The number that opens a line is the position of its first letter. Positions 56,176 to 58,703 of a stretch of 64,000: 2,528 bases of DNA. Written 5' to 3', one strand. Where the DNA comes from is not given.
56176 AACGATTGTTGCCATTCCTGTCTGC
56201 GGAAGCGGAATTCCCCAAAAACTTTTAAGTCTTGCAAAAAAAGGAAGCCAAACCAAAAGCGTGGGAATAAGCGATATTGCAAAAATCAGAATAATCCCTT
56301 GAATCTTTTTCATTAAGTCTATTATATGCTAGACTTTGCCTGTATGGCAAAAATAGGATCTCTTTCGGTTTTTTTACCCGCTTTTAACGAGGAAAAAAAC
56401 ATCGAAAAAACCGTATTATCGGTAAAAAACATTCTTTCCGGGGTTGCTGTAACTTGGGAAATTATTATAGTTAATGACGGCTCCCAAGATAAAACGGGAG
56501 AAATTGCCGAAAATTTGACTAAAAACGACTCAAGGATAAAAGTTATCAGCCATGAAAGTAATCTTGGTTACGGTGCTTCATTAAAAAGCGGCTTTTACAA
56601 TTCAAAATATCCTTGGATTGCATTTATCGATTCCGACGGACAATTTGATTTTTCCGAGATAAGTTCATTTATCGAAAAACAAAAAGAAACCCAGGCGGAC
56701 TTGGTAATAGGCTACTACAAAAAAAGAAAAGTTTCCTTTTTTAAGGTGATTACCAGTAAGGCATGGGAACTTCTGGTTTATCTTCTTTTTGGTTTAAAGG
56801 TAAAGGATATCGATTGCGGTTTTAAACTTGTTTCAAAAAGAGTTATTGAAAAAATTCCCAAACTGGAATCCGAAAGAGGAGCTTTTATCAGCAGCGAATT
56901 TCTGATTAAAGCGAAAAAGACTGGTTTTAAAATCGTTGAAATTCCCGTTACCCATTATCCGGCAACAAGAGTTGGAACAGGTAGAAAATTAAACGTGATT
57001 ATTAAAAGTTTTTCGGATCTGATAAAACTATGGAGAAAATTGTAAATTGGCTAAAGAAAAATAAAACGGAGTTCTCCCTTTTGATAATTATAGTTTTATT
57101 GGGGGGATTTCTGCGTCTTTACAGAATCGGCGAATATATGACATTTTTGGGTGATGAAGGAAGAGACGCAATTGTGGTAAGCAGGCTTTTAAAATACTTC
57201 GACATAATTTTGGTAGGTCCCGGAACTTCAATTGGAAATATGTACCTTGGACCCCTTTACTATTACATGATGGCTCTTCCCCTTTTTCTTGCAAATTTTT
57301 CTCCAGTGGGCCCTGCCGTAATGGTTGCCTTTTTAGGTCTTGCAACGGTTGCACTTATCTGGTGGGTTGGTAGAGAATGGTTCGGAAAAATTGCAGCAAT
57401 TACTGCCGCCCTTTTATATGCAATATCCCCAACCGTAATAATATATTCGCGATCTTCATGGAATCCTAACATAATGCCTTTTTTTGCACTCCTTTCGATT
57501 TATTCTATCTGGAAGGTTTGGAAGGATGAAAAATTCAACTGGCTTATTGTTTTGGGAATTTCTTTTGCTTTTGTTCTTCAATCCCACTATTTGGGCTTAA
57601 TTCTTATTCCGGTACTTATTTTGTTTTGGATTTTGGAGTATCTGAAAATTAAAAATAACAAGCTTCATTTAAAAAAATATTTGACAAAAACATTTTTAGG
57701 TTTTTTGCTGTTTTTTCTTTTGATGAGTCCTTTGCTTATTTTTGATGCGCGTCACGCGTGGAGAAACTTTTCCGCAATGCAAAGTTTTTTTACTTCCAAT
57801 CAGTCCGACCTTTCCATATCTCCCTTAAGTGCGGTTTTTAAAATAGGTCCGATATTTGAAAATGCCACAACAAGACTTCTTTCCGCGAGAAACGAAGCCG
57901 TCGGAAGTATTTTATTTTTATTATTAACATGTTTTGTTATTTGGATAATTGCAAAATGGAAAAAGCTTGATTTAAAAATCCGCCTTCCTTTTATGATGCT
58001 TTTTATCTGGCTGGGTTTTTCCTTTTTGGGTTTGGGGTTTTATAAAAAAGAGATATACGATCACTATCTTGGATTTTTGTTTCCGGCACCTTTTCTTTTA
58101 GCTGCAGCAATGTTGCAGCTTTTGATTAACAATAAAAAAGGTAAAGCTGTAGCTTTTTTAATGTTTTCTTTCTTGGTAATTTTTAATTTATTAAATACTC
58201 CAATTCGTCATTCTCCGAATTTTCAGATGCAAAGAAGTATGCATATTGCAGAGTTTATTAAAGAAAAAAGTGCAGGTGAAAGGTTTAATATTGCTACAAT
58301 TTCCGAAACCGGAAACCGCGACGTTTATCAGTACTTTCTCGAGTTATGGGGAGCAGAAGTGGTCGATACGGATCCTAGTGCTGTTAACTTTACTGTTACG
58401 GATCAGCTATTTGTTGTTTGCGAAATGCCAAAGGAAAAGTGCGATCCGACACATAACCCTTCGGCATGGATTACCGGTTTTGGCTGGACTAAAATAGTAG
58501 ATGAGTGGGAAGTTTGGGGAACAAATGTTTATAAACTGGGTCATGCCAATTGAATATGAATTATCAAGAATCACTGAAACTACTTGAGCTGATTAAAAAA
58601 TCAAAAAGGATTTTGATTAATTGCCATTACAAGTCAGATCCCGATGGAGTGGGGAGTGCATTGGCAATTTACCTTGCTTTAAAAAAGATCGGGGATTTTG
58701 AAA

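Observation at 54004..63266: Three tandem pairs of Dpm1-like GT2 synthase + ArnT/PMT-like GT-C transferase, with an embedded DHH phosphoesterase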

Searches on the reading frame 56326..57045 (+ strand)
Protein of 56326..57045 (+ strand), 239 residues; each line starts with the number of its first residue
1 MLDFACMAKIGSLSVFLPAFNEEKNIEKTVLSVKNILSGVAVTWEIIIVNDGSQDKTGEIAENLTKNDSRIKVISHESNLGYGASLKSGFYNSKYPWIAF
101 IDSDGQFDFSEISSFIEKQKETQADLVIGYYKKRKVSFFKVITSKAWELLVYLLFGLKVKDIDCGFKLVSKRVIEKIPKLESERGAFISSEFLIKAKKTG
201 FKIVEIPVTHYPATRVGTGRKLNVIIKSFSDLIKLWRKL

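Call 4: search_protein_families(library=pfam, proteins=[window:56326-57045:+], max_evalue=0.01)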
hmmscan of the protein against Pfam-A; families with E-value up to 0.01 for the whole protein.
window:56326-57045:+ (239 aa): 3 families
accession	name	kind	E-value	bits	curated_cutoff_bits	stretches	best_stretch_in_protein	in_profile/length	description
PF00535.33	Glycos_transf_2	-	2.6e-32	112.5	23.3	1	14-176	1-166/168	Glycosyl transferase family 2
PF10111.15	Glyco_tranf_2_2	-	1.2e-05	25.4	27.3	1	14-147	1-142/276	Glycosyltransferase like family 2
PF13641.12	Glyco_tranf_2_3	-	0.00018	22.1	27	1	13-104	3-96/230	Glycosyltransferase like family 2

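Call 5: search_protein_families(library=ncbifam, proteins=[window:56326-57045:+], max_evalue=0.01)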
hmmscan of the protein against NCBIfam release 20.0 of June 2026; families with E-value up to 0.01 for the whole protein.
window:56326-57045:+ (239 aa): 24 families
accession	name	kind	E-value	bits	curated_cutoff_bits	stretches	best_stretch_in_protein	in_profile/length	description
NF047588.1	GlcsyltransPgfSStrep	equivalog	2.9e-19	69.4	500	1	13-181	3-171/308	glycosyltransferase PgfS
TIGR03937.1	PgaC_IcaA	equivalog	2.1e-18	66.5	422.3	1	9-119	43-150/407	poly-beta-1,6-N-acetyl-D-glucosamine synthase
NF047683.1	TeichurnBiosyTuaG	equivalog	4.9e-17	62.4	400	1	12-123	7-115/252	teichuronic acid biosynthesis protein TuaG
NF007986.1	PRK10714.1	equivalog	7.5e-17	61.3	529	1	8-211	3-201/316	undecaprenyl-phosphate 4-deoxy-4-formamido-L-arabinose transferase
NF058614.1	PPMAGASynPpgS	equivalog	2e-15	56.8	370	1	15-209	4-195/226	polyprenyl-phospho-N-acetylgalactosaminyl synthase PpgS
NF041391.1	DPhHxTase_Halo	equivalog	3.3e-14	52.4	375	1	19-210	3-183/213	dolichyl-phosphate hexose transferase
TIGR04182.1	glyco_TIGR04182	equivalog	1.6e-13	50.7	325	1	14-227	3-206/293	S-layer glycoprotein N-glycosyltransferase AglJ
NF007482.0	PRK10073.1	equivalog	2.5e-11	43.2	423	1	9-111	4-102/334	glycosyltransferase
TIGR04283.1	glyco_like_mftF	equivalog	1.4e-10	41.2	182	1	13-116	1-97/221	TIGR04283 family arsenosugar biosynthesis glycosyltransferase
NF045692.1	OglycostaseCruG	equivalog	2.8e-10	39.7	600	1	7-127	37-160/386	2'-O-glycosyltransferase CruG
NF010496.0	PRK13915.1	equivalog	6.8e-10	38.5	262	1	12-105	32-127/307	glucosyl-3-phosphoglycerate synthase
NF050050.1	ProtGlycPglI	equivalog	2.9e-09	36.7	500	1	12-124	3-113/306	GalNAc(5)-diNAcBac-PP-undecaprenol beta-1,3-glucosyltransferase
NF038302.1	EPS_HpsE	equivalog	5e-09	35.6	300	1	13-107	3-99/307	hormogonium polysaccharide biosynthesis glycosyltransferase HpsE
TIGR03965.1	mycofact_glyco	equivalog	6.1e-09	35.3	280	1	11-104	74-164/467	mycofactocin biosynthesis glycosyltransferase MftF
NF053739.1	GlytfEpsEBac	equivalog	9.9e-09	34.6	450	1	14-119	4-103/265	glycosyltransferase EpsE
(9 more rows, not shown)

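Call 13: search_solved_structures(query=window:56326-57045:+, max_evalue=0.001)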
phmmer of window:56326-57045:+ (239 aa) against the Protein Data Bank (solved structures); distinct sequences matched with E-value up to 0.001: 18.
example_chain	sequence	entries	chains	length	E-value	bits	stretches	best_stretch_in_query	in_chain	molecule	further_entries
5eke_A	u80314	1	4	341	9.7e-15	58.3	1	12-192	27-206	Uncharacterized glycosyltransferase sll0501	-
5ekp_C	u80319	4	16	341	1e-14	58.3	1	12-192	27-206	Uncharacterized glycosyltransferase sll0501 | Glycosyltransferase sll0501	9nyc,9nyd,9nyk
9nye_A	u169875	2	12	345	1e-14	58.2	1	12-192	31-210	Glycosyltransferase sll0501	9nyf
9bhc_C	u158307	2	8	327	5.1e-14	56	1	8-211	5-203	Undecaprenyl-phosphate 4-deoxy-4-formamido-L-arabinose transferase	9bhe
8vxh_A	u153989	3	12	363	6.3e-14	55.7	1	8-211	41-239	Undecaprenyl-phosphate 4-deoxy-4-formamido-L-arabinose transferase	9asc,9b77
5mlz_A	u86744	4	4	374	2.7e-13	53.6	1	13-215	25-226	Dolichol monophosphate mannose synthase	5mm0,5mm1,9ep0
9hwj_A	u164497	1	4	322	1.9e-10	44.3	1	11-211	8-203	Undecaprenyl-phosphate 4-deoxy-4-formamido-L-arabinose transferase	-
6p61_A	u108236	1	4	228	2.7e-10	43.8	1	7-111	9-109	Glycosyltransferase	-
5hea_A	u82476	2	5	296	1.1e-09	41.8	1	13-107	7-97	Putative glycosyltransferase (GalT1)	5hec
2z86_A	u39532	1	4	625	2.4e-09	40.7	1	3-113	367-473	Chondroitin synthase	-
2z87_A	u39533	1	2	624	2.4e-09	40.7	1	3-113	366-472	Chondroitin synthase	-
6h1j_A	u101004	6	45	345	2e-07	34.4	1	11-132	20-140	Probable ss-1,3-N-acetylglucosaminyltransferase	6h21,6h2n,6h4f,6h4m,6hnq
3bcv_A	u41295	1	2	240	3.6e-07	33.6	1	8-117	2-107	Putative glycosyltransferase protein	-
8vh7_A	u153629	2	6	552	8.3e-06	29.1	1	17-109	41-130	Heparosan synthase B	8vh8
8viw_A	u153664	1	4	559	8.6e-06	29.1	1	17-109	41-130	Heparosan synthase B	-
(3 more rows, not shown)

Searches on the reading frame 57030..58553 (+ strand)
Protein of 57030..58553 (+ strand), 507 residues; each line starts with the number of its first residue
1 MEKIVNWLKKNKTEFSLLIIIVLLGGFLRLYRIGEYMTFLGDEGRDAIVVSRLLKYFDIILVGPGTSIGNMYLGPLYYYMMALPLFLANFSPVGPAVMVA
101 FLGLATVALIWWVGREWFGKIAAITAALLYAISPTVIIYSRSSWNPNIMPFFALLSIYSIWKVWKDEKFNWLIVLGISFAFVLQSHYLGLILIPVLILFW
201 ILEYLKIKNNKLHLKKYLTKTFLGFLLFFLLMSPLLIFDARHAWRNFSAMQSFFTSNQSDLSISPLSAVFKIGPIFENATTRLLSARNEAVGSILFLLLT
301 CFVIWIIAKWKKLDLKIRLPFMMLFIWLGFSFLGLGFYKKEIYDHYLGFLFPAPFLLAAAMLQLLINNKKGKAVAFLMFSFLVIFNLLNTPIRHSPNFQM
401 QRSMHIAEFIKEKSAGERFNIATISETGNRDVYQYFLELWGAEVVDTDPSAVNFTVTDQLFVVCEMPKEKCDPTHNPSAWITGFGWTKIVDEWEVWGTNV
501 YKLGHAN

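Call 4: search_protein_families(library=pfam, proteins=[window:57030-58553:+], max_evalue=0.01)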
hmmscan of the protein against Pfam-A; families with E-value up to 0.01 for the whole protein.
window:57030-58553:+ (507 aa): 2 families
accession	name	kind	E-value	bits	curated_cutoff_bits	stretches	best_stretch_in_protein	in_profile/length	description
PF13231.12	PMT_2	-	1e-12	49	26.1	1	75-237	4-159/160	Dolichyl-phosphate-mannose-protein mannosyltransferase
PF02366.24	PMT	-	3.4e-07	30.5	22.7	1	93-238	83-233/245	Dolichyl-phosphate-mannose-protein mannosyltransferase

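Call 5: search_protein_families(library=ncbifam, proteins=[window:57030-58553:+], max_evalue=0.01)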
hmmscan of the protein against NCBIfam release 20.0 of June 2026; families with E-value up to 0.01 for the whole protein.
window:57030-58553:+ (507 aa): 1 family
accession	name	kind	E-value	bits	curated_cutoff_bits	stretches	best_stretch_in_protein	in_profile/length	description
TIGR03663.1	TIGR03663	subfamily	1.2e-11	44.3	126.25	1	18-371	4-346/435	flippase activity-associated protein Agl23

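Call 11: search_solved_structures(query=window:57030-58553:+, max_evalue=1)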
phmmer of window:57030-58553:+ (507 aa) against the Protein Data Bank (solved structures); distinct sequences matched with E-value up to 1: 0.

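Call 15: find_homologous_proteins(query=window:57030-58553:+, max_evalue=0.00001)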
Query window:57030-58553:+ (507 aa): 4420 proteins with E <= 0.00001 among 8000 candidates; the best 120 are listed.
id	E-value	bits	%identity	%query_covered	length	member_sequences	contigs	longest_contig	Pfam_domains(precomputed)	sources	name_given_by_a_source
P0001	0.0e+0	1142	100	100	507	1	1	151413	PF02366.25,PF13231.13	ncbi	-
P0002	2.7e-245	833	70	100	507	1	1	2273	PF02366.25,PF13231.13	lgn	-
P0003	1.4e-224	765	65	100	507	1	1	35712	PF02366.25,PF13231.13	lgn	-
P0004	3.8e-221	754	64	98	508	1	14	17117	PF13231.13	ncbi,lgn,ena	-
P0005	3.9e-221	754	64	98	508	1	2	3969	PF13231.13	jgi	-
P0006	3.9e-221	754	64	98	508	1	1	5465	PF13231.13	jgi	-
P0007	8.9e-221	752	64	99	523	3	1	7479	PF13231.13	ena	-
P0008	1.4e-220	752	63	98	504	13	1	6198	PF13231.13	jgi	-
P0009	3.8e-217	740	64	99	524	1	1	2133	PF13231.13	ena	-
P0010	1.9e-210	718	63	97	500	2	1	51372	PF02366.25,PF13231.13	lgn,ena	-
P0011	3.4e-207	708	62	98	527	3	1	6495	PF02366.25,PF13231.13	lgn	-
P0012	4.3e-205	701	60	100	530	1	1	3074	PF02366.25,PF13231.13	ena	-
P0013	1.8e-204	699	60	100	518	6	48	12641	PF02366.25,PF13231.13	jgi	-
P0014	3.0e-203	695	62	100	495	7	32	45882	PF02366.25,PF13231.13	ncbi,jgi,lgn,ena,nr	ncbi:MAG: hypothetical protein A2417_03310 [Bdellovibrionales bacterium RIFOXYC1_FULL_37_79]|nr:MAG:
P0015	2.2e-201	688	61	100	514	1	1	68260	PF02366.25,PF13231.13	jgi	jgi:4-amino-4-deoxy-L-arabinose transferase-like glycosyltransferase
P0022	6.8e-187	641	59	95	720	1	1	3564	PF02366.25,PF00535.33,PF13231.13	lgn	-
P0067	2.3e-178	612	57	98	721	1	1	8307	PF10111.15,PF00535.33,PF13231.13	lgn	-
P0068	2.8e-178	612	56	98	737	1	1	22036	PF02366.25,PF00535.33,PF13231.13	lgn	-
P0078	1.4e-177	610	56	98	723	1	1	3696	PF10111.15,PF13641.13,PF02366.25,PF00535.33,PF13231.13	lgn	-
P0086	3.5e-177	609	54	99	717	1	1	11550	PF02366.25,PF00535.33,PF13231.13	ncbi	-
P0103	2.2e-176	606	56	98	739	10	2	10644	PF10111.15,PF00535.33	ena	-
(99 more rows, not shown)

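Call 16: find_encoding_contigs(protein=P0001, flank=10000, max_places=3)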
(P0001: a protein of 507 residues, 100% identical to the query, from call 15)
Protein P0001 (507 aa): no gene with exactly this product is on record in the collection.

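Call 17: find_encoding_contigs(protein=P0068, flank=10000, max_places=2)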
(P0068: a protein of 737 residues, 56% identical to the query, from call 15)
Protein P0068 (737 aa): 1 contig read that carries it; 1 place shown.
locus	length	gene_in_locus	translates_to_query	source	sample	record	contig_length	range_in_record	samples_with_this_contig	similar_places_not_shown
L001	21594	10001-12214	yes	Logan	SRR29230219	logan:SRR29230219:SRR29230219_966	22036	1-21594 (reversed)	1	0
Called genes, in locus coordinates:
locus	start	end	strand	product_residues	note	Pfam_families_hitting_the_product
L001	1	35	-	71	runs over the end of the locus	-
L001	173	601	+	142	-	PF04892:VanZ-LLP1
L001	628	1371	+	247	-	PF01828:Peptidase_A4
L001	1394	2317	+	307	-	PF00188:CAP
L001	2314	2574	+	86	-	-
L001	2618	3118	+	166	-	PF04308:RNaseH_like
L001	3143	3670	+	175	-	PF00483:NTP_transferase, PF12804:NTP_transf_3 (weak)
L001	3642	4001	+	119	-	PF00483:NTP_transferase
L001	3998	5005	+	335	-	PF01073:3Beta_HSD, PF01370:Epimerase, PF02719:Polysacc_synt_2, PF04321:RmlD_sub_bind, PF07993:NAD_binding_4, PF13460:NAD_binding_10, PF16363:GDP_Man_Dehyd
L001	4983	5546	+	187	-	PF00908:dTDP_sugar_isom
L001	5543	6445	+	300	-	PF01370:Epimerase, PF04321:RmlD_sub_bind, PF16363:GDP_Man_Dehyd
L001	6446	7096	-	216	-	PF01746:tRNA_m1G_MT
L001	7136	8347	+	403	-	PF00535:Glycos_transf_2, PF04138:GtrA_DPMS_TM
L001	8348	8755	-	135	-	PF12172:zf-ChsH2, PF01796:OB_ChsH2_C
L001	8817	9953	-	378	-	-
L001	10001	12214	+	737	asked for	PF00535:Glycos_transf_2, PF02366:PMT (weak), PF13231:PMT_2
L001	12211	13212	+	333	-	PF01368:DHH, PF02272:DHHA1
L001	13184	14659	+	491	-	PF13231:PMT_2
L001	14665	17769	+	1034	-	PF10131:PTPS_related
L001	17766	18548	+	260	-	PF00535:Glycos_transf_2, PF10111:Glyco_tranf_2_2 (weak)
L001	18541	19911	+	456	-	PF02366:PMT, PF13231:PMT_2, PF02516:STT3 (weak)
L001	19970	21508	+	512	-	PF02366:PMT, PF13231:PMT_2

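Call 27: search_solved_structures(query=A1, max_evalue=10)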
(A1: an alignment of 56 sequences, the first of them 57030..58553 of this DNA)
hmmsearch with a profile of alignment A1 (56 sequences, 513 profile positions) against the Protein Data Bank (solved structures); distinct sequences matched with E-value up to 10: 2.
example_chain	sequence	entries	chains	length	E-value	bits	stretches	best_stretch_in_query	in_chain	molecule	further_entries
9e61_A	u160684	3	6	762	0.97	11.3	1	104-240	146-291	Dolichyl-phosphate-mannose--protein mannosyltransferase 4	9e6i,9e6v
8exh_A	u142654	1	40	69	3.8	9.4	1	103-132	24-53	Protein virB2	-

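Call 30: predict_structure(alignment_id=A1)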
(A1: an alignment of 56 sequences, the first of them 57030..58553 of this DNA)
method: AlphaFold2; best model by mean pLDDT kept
length: 507 residues; sequences in the alignment: 56
mean_pLDDT: 88.9   pTM: 0.89
mean pLDDT of the five models: 88.9, 88.5, 87.9, 87.2, 85.6
residues with pLDDT >= 90: 322; 70-90: 146; 50-70: 31; < 50: 8
segments of 3 or more residues with pLDDT < 50: 63-70
pLDDT, mean of each block of 10 residues (from residue 1): 88 95 96 90 86 79 46 72 93 93 97 97 97 92 76 98 97 97 86 97 97 97 97 80 72 62 76 94 94 95 96 93 97 87 86 97 89 89 94 89 96 95 85 94 87 88 91 83 85 94 88
secondary structure, 60 per line:
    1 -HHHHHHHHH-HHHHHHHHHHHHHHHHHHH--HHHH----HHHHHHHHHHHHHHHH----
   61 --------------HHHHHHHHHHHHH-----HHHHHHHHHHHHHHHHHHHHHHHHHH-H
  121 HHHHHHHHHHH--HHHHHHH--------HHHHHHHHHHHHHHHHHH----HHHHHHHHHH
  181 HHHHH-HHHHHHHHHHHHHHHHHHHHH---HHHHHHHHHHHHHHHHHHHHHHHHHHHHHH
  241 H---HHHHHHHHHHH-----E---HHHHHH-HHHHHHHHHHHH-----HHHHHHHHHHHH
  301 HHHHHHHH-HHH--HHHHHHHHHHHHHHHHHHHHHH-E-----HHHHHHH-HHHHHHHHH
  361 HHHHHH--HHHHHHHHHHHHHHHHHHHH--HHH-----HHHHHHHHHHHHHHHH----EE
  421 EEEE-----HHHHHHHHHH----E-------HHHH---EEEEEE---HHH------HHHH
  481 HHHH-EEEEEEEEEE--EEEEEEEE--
elements in order: H2-10 H12-30 H33-36 H41-56 H75-87 H93-118 H120-131 H134-140 H149-166 H171-185 H187-207 H211-241 H245-255 H265-270 H272-283 H289-308 H315-336 H344-350 H352-366 H369-388 H399-414 E419-424 H430-439 H452-455 E459-464 H477-484 E486-495 E498-505

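Call 36: fold_search(model_id=the predicted structure, library=pdb)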
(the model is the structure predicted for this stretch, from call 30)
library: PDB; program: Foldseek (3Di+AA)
matches with E <= 10: 325; with E <= 0.001: 26
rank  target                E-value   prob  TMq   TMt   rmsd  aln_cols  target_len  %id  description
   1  7e9s_A                2.1e-08  1.00  0.56  0.35  13.3       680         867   14  Archaeal oligosaccharyltransferase AglB from Archaeoglobus fulgidus in complex with an inhibitory peptide and a dolich (released 2021-09-08)
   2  3waj                  4.3e-07  1.00  0.55  0.37  12.8       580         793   15  Crystal structure of the Archaeoglobus fulgidus oligosaccharyltransferase (O29867_ARCFU) complex with Zn and sulfate (released 2013-10-30)
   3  3wak                  5.3e-07  1.00  0.53  0.33  12.8       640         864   14  Crystal structure of the Archaeoglobus fulgidus oligosaccharyltransferase (O29867_ARCFU) in the apo form (released 2013-10-30)
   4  5gmy_A                5.5e-07  1.00  0.56  0.35  13.9       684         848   13  Crystal structure of the Archaeoglobus fulgidus oligosaccharyltransferase (O29867_ARCFU) tethered with an acceptor pep (released 2017-02-01)
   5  5f15                  2.2e-06  1.00  0.61  0.58   6.8       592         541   12  Crystal Structure of ArnT from Cupriavidus metallidurans bound to Undecaprenyl phosphate (released 2016-02-17)
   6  6ftg_5                2.3e-06  1.00  0.56  0.46  12.9       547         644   14  Subtomogram average of OST-containing ribosome-translocon complexes from canine rough microsomal membranes (released 2018-03-21)
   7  9n9j_I                2.9e-06  1.00  0.53  0.40  12.6       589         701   13  Structure of a GRP94 folding intermediate engaged with a CCDC134- and FKBP11-bound secretory translocon (released 2025-11-19)
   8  5ezm                  3.4e-06  1.00  0.49  0.47  11.7       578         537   13  Crystal Structure of ArnT from Cupriavidus metallidurans in the apo state (released 2016-02-17)
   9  6s7o_A                7.3e-06  1.00  0.53  0.42  12.7       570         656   14  Cryo-EM structure of human oligosaccharyltransferase complex OST-A (released 2019-12-18)
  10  8pn9_A                7.9e-06  1.00  0.52  0.42  13.1       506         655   13  Structure of human oligosaccharyltransferase OST-A complex bound to NGI-1 (released 2024-05-08)
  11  6s7t_A                9.4e-06  1.00  0.54  0.41  11.0       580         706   12  Cryo-EM structure of human oligosaccharyltransferase complex OST-B (released 2019-12-18)
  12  9s6t_A                1.3e-05  1.00  0.57  0.60   7.1       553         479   13  Ternary cryo-EM structure of chicken ALG12 with Dol25-PP-GlcNAc2Man7, Dol25-P-Man, and Fab (released 2026-03-18)
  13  8b6l_I                1.4e-05  1.00  0.54  0.41  13.9       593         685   12  Subtomogram average of the human Sec61-TRAP-OSTA-translocon (released 2022-12-07)
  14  7oci_F                2.1e-05  1.00  0.55  0.45  10.4       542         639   11  Cryo-EM structure of yeast Ost6p containing oligosaccharyltransferase complex (released 2022-02-16)
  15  3rce_A                2.5e-05  1.00  0.51  0.39   9.0       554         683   14  Bacterial oligosaccharyltransferase PglB (released 2011-06-15)
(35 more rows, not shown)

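Call 55: list_cluster_members(proteins=[P0001, P0121])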
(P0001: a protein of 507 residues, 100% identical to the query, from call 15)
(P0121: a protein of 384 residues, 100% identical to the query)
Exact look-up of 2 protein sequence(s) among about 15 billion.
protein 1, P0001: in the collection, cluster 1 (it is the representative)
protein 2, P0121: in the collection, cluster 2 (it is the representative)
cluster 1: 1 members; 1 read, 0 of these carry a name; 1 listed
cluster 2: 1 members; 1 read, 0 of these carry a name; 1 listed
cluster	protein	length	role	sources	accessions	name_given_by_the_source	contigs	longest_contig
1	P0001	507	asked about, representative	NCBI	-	-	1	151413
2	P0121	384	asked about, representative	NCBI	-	-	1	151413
